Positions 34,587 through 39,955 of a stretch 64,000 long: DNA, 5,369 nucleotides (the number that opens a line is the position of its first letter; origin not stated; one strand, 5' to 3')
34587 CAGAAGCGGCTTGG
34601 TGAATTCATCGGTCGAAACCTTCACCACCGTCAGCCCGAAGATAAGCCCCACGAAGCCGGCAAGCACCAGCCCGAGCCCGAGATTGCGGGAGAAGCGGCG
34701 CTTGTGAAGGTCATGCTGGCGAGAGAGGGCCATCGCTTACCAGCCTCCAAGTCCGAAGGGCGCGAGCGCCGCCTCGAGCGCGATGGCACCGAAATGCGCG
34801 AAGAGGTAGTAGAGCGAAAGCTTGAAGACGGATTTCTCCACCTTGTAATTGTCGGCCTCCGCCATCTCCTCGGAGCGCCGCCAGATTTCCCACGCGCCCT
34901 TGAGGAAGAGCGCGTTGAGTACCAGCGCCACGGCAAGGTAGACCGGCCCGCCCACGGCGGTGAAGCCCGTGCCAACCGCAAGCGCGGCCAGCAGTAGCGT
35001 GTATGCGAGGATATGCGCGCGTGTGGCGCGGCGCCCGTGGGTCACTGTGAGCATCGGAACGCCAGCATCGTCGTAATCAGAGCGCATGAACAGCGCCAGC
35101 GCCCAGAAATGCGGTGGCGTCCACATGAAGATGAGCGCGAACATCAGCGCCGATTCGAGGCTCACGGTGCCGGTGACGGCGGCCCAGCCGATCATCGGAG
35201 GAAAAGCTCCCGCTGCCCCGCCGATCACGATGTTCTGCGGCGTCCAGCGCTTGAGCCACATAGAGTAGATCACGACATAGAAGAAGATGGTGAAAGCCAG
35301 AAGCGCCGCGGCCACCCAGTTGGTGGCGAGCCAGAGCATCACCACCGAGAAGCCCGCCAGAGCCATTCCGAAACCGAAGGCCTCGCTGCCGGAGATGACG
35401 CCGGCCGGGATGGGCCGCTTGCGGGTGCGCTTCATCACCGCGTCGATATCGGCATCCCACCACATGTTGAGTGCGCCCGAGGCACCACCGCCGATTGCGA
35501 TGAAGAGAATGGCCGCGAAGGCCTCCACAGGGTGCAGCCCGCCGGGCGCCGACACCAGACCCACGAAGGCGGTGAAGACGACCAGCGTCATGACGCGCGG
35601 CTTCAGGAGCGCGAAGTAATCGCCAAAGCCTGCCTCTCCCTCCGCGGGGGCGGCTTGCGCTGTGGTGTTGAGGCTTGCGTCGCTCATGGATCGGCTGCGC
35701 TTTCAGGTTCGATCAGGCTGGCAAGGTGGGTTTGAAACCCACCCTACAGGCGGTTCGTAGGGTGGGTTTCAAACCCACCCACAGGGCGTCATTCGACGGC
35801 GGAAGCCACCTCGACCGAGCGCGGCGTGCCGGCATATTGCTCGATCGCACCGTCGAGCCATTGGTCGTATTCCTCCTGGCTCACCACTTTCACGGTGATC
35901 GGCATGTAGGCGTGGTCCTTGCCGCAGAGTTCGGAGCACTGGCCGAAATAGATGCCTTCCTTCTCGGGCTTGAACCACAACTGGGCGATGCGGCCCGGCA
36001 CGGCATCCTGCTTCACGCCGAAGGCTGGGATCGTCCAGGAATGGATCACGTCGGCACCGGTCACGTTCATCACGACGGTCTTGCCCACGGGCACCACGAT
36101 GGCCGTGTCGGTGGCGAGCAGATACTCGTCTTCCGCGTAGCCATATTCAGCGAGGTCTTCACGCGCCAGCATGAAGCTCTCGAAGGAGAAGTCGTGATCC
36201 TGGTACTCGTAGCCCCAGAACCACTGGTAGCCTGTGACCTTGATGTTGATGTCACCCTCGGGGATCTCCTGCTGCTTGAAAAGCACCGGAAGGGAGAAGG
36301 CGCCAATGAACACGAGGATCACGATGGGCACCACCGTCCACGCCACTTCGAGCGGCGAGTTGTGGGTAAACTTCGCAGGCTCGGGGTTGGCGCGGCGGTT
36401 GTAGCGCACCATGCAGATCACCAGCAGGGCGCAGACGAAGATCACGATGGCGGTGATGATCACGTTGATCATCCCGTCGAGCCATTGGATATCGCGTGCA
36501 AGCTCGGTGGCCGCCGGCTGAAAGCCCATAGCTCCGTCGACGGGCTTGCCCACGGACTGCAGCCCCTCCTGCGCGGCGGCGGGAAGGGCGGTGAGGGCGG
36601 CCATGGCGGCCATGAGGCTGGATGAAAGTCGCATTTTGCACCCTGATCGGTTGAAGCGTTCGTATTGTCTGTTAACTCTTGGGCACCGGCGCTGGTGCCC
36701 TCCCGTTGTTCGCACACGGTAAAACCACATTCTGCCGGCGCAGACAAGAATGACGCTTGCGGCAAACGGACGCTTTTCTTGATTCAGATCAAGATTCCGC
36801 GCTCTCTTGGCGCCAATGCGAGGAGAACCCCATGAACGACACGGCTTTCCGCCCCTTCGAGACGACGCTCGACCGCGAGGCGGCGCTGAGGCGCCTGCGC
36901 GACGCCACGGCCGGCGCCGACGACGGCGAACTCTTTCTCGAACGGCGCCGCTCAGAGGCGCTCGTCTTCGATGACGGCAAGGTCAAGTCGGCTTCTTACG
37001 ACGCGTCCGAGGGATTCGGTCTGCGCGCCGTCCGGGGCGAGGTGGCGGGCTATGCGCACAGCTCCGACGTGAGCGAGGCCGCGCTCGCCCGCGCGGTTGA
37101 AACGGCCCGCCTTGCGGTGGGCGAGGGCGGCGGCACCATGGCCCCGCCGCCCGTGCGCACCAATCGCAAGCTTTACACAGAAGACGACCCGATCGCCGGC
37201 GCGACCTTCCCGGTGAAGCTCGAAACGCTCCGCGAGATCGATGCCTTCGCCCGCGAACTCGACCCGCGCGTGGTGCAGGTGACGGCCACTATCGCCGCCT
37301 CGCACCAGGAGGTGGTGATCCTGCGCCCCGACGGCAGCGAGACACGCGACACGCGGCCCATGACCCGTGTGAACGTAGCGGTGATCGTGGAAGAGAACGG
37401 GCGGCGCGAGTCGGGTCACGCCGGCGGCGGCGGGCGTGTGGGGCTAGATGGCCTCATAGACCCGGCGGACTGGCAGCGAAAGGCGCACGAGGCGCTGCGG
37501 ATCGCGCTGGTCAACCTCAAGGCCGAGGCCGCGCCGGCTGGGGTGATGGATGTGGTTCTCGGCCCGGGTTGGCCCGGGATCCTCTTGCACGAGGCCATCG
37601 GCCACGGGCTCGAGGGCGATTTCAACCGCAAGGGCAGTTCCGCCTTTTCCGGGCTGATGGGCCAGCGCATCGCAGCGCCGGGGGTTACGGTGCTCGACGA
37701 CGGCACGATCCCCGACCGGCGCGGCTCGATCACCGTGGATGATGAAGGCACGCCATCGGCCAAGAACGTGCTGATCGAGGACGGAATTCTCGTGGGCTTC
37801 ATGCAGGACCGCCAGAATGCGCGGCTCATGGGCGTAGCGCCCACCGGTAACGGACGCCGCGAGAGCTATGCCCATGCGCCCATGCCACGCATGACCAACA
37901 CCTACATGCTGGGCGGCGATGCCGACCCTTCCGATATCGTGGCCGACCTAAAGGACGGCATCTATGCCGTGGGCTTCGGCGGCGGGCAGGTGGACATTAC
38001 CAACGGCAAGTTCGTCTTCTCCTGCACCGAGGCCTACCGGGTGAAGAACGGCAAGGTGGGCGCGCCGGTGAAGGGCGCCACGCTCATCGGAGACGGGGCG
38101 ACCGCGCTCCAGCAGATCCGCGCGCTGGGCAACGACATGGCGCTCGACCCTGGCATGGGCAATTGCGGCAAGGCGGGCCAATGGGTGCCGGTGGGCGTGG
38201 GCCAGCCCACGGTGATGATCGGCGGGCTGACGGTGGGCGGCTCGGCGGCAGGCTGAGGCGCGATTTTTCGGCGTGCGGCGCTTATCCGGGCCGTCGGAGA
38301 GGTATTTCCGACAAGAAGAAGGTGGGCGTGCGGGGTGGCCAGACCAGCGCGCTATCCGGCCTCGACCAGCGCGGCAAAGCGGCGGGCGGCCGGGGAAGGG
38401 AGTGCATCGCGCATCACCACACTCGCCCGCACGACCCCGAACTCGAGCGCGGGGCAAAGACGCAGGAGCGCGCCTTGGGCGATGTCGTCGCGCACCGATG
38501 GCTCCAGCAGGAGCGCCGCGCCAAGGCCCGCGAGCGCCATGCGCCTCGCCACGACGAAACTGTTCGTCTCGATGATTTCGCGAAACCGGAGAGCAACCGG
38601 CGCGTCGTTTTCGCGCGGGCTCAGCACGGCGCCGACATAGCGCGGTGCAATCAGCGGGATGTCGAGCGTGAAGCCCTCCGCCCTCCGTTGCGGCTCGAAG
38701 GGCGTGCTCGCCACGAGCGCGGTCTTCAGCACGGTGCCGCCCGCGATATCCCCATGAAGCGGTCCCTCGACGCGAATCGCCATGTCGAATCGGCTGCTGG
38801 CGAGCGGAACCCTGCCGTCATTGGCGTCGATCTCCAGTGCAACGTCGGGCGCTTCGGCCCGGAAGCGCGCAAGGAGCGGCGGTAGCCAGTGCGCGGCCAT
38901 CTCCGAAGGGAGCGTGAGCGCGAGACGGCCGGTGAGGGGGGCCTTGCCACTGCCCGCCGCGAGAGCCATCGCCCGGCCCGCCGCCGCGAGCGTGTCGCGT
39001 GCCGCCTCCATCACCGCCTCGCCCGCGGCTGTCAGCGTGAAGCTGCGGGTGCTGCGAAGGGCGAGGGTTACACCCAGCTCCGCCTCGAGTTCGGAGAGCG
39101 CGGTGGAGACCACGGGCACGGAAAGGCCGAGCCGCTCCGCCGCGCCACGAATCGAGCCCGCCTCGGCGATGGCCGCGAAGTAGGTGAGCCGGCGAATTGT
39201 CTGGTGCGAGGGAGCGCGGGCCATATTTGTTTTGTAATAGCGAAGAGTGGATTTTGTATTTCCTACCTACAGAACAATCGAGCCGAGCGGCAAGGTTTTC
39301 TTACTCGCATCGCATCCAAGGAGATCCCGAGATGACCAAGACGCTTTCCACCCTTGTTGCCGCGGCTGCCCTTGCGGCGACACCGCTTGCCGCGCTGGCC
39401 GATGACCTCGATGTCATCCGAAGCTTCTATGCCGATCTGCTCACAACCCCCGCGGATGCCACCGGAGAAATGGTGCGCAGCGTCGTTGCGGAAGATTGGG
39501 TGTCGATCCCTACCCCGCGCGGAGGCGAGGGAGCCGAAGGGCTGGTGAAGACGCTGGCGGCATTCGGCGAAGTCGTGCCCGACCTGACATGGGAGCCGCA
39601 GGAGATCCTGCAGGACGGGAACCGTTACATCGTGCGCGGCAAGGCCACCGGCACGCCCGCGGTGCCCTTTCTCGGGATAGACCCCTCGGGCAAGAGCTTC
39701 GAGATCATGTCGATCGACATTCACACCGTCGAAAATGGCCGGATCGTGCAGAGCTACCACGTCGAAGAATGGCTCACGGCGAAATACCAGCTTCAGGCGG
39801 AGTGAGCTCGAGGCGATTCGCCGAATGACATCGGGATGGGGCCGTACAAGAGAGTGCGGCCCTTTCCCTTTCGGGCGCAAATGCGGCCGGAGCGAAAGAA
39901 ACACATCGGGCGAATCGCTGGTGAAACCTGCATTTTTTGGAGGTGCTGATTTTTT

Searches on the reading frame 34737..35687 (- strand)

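Call 39: search_protein_families(library=pfam, proteins=[window:34737-35687:-], max_evalue=0.001)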
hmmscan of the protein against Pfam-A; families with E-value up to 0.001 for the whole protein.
window:34737-35687:- (316 aa): 1 family
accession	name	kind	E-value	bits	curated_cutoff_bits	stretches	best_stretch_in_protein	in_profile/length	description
PF01040.23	UbiA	-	5.6e-63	213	34.2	1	36-281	1-244/250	UbiA prenyltransferase family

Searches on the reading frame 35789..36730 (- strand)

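Call 39: search_protein_families(library=pfam, proteins=[window:35789-36730:-], max_evalue=0.001)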
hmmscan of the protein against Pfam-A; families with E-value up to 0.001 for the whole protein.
window:35789-36730:- (313 aa): 2 families
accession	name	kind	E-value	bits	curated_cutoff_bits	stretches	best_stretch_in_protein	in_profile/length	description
PF00116.26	COX2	-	7.3e-45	152.2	22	1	162-283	2-120/120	Cytochrome C oxidase subunit II, periplasmic domain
PF02790.20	COX2_TM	-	2.7e-23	82.4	22.8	1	65-149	3-88/88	Cytochrome C oxidase subunit II, transmembrane domain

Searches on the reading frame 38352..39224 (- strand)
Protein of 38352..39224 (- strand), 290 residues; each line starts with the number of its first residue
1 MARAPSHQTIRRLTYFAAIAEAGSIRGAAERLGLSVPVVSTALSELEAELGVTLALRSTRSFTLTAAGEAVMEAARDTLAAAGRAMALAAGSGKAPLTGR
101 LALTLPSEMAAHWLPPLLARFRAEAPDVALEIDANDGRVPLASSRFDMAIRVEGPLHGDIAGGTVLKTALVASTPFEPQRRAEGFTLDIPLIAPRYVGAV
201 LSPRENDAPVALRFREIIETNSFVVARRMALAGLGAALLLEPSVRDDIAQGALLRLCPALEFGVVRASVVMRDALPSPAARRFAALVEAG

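Call 39: search_protein_families(library=pfam, proteins=[window:38352-39224:-], max_evalue=0.001)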
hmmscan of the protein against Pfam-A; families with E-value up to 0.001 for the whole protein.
window:38352-39224:- (290 aa): 2 families
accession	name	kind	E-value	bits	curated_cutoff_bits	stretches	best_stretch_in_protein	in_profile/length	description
PF03466.25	LysR_substrate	-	4.2e-21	75.7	28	1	96-287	3-204/209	LysR substrate binding domain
PF00126.33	HTH_1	-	1.7e-19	70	26.6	1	10-69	1-60/60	Bacterial regulatory helix-turn-helix protein, lysR family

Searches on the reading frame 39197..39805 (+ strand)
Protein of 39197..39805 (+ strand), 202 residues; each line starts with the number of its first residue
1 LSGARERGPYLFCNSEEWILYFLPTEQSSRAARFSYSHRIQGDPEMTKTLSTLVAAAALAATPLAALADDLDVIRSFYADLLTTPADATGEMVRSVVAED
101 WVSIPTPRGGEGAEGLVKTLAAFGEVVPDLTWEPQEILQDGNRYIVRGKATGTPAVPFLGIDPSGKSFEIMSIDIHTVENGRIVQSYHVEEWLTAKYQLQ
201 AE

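Call 40: search_protein_families(library=pfam, proteins=[window:39197-39805:+], max_evalue=0.001)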
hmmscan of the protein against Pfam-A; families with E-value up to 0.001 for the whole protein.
window:39197-39805:+ (202 aa): 2 families
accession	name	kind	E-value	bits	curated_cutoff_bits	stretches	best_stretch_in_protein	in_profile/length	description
PF07366.18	SnoaL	-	6e-16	58.8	28.4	1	76-199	5-126/126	SnoaL-like polyketide cyclase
PF12680.13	SnoaL_2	-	3.2e-14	53.8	27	1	92-185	15-101/102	SnoaL-like domain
